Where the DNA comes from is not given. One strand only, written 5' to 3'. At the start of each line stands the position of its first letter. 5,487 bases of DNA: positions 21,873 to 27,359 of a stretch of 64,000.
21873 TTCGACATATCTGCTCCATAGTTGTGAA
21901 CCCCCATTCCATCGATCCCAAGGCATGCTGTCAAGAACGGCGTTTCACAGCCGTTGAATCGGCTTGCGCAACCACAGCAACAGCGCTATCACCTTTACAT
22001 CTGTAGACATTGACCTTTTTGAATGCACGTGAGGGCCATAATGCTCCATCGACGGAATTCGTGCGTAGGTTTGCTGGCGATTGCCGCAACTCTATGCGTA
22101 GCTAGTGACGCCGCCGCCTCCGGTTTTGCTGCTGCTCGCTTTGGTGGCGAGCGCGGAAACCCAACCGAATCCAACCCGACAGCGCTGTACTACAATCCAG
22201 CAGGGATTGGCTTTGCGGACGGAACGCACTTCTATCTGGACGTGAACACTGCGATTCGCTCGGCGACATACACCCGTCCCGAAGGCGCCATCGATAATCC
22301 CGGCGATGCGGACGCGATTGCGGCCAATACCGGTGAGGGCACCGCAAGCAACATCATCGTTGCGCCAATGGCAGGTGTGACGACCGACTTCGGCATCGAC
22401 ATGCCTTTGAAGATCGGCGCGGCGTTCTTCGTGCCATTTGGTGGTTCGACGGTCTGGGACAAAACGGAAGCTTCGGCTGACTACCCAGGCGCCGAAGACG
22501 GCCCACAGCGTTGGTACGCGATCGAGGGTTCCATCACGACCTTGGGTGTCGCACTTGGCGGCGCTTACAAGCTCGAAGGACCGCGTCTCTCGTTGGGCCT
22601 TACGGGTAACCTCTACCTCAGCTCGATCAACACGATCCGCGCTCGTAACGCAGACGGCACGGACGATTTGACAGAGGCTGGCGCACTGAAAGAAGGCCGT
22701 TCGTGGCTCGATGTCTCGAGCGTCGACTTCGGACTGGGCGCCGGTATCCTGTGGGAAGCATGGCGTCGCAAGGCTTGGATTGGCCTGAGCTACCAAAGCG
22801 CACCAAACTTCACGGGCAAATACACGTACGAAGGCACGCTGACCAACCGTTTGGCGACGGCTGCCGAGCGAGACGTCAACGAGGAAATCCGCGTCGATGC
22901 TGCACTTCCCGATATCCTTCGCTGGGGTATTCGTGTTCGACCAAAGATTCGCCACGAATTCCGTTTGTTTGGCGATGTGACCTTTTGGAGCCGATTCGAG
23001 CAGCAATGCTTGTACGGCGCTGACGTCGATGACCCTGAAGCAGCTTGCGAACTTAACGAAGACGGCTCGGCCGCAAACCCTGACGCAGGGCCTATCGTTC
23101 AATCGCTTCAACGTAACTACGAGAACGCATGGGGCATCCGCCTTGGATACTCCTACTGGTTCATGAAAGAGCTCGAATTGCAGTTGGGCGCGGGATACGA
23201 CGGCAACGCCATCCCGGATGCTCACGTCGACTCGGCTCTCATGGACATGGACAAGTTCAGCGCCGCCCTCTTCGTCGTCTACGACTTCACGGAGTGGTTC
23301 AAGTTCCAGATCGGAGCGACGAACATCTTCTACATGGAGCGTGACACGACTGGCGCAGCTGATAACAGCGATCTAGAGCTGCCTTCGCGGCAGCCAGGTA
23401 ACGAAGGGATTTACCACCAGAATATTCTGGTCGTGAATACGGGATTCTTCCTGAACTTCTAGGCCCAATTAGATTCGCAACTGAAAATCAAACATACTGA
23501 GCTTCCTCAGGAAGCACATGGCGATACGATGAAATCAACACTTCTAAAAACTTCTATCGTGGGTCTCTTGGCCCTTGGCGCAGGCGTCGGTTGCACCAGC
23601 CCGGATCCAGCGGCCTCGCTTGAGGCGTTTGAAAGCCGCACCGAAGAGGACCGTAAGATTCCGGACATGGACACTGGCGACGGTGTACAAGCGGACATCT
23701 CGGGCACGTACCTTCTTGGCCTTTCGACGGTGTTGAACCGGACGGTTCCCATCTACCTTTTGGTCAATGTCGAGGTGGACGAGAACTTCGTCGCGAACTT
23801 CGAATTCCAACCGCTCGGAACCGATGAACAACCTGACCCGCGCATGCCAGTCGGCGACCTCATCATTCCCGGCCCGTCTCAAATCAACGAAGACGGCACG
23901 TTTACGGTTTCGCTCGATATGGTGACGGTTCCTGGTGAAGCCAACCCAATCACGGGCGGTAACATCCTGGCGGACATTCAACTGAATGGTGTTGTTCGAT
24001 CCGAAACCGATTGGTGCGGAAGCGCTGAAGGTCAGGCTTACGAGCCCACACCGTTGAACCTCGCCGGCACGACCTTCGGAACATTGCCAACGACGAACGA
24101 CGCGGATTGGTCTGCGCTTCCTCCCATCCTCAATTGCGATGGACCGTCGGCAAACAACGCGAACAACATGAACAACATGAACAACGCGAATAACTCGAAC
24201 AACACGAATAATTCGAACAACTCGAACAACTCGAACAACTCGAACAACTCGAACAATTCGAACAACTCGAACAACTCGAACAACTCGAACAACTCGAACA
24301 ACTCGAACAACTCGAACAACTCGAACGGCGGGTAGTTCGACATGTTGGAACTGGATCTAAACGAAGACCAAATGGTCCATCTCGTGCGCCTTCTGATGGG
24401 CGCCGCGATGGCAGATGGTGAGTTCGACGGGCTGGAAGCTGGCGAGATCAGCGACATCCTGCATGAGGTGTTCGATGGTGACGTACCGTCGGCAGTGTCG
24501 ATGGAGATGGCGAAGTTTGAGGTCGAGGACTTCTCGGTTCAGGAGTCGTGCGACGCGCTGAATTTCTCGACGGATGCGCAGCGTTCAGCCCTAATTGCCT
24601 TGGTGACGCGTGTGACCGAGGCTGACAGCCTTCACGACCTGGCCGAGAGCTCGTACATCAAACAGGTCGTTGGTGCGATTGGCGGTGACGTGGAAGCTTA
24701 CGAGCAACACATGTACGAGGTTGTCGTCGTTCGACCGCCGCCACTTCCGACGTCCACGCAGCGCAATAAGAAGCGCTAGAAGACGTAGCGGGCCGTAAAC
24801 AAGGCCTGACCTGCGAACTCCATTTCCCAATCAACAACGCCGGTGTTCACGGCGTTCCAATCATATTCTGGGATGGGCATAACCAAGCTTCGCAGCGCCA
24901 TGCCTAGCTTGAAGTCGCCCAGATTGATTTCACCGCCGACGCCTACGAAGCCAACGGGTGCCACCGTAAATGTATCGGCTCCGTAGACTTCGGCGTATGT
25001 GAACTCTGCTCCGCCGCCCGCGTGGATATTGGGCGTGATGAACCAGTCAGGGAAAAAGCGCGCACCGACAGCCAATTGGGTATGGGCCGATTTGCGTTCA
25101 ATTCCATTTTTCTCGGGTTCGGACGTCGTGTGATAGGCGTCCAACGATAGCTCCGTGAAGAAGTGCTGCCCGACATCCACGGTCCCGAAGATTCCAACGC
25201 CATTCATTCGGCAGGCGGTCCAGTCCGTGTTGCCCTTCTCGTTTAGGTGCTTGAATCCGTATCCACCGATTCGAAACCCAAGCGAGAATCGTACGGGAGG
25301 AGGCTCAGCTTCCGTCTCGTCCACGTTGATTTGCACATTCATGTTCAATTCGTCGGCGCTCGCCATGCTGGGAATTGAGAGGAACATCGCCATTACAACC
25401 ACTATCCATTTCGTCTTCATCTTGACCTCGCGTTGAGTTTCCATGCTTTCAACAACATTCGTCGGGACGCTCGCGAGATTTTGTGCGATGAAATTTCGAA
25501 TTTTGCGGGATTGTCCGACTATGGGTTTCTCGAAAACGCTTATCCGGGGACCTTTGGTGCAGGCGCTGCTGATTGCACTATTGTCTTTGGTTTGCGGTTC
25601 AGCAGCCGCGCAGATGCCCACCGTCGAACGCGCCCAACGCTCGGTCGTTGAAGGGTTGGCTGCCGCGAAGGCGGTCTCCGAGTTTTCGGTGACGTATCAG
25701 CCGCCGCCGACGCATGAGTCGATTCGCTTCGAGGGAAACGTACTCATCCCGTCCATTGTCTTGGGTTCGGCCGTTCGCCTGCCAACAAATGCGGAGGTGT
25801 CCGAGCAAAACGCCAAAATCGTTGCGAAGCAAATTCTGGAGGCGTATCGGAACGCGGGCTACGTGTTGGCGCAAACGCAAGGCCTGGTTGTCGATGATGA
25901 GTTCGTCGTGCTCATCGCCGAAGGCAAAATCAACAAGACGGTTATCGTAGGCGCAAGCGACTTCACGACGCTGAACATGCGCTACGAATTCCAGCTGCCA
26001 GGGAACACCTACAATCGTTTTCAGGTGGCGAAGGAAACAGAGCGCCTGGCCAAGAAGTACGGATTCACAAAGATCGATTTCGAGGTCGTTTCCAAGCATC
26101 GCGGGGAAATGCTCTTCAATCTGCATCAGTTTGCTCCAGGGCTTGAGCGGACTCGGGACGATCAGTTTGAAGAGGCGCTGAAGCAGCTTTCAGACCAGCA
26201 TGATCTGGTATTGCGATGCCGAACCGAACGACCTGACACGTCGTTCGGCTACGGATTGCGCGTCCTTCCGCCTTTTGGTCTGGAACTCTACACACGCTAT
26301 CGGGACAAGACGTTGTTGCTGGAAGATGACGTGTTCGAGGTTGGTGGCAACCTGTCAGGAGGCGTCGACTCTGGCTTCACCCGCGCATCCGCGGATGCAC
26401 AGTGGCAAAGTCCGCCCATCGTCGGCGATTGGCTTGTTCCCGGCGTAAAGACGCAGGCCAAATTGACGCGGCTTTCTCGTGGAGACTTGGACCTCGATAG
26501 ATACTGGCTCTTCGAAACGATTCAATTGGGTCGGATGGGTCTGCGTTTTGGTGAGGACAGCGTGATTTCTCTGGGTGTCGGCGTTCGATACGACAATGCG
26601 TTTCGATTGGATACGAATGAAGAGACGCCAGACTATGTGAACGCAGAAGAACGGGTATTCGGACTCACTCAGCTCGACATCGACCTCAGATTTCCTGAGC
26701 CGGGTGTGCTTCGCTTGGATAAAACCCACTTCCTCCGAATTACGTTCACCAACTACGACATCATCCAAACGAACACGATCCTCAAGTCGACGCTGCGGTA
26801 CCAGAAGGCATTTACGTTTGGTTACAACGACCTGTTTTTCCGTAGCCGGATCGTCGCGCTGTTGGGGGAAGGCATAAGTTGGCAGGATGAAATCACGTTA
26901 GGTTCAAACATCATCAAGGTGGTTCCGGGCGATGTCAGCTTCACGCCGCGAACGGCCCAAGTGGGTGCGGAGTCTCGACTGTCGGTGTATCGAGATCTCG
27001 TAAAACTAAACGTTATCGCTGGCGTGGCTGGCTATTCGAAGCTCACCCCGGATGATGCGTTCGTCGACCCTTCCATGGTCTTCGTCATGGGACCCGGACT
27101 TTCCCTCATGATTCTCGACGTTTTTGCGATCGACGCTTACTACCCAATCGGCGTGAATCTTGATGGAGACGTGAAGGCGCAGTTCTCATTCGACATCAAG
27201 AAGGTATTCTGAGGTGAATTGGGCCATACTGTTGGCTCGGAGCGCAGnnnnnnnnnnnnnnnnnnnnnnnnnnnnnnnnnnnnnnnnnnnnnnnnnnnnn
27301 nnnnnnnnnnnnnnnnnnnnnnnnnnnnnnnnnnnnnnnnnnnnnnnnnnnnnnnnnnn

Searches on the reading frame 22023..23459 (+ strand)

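Call 12: search_protein_families(library=pfam, proteins=[window:22023-23459:+], max_evalue=0.001)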
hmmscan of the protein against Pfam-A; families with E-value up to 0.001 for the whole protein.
window:22023-23459:+ (479 aa): 1 family
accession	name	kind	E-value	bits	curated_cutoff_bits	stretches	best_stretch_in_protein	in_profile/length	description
PF03349.22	Toluene_X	-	3.8e-22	78.8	29.7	1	15-441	4-388/421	Outer membrane protein transport protein (OMPP1/FadL/TodX)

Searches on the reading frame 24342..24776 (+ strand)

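Call 12: search_protein_families(library=pfam, proteins=[window:24342-24776:+], max_evalue=0.001)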
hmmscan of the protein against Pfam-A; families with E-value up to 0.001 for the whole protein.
window:24342-24776:+ (145 aa): 1 family
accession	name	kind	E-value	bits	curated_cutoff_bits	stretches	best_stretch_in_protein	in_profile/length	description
PF05099.18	TerB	-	1.3e-07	32.3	24.4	1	13-120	3-113/118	Tellurite resistance protein TerB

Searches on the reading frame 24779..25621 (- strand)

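Call 12: search_protein_families(library=pfam, proteins=[window:24779-25621:-], max_evalue=0.001)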
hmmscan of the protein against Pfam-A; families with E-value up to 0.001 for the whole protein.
window:24779-25621:- (281 aa): 1 family
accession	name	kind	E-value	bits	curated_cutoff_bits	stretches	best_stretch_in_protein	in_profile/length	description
PF13505.12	OMP_b-brl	-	1.1e-07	32.6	28.7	1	75-250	3-155/175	Outer membrane protein beta-barrel domain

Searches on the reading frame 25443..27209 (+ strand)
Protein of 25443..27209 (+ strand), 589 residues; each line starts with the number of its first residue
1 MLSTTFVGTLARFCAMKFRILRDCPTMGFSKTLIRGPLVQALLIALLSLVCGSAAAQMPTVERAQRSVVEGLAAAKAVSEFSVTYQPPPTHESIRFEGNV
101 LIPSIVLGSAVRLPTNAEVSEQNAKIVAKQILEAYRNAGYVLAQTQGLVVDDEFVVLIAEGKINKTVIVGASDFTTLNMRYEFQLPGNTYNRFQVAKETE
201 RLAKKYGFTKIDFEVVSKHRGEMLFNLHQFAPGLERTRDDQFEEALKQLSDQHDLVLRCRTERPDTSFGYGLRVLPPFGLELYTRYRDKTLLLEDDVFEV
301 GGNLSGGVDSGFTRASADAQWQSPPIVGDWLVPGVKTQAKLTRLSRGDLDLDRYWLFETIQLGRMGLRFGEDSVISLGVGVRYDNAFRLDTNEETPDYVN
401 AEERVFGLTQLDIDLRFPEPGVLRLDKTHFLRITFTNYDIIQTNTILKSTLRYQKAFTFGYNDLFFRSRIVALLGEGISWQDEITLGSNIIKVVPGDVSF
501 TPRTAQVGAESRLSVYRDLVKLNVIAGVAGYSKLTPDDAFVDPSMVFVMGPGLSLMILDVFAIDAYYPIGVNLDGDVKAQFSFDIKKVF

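Call 12: search_protein_families(library=pfam, proteins=[window:25443-27209:+], max_evalue=0.001)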
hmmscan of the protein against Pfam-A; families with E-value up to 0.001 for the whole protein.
window:25443-27209:+ (589 aa): 1 family
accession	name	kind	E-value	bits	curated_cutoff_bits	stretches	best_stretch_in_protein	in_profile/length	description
PF07244.20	POTRA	-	0.00014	23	21.3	0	92-144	4-56/79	Surface antigen variable number repeat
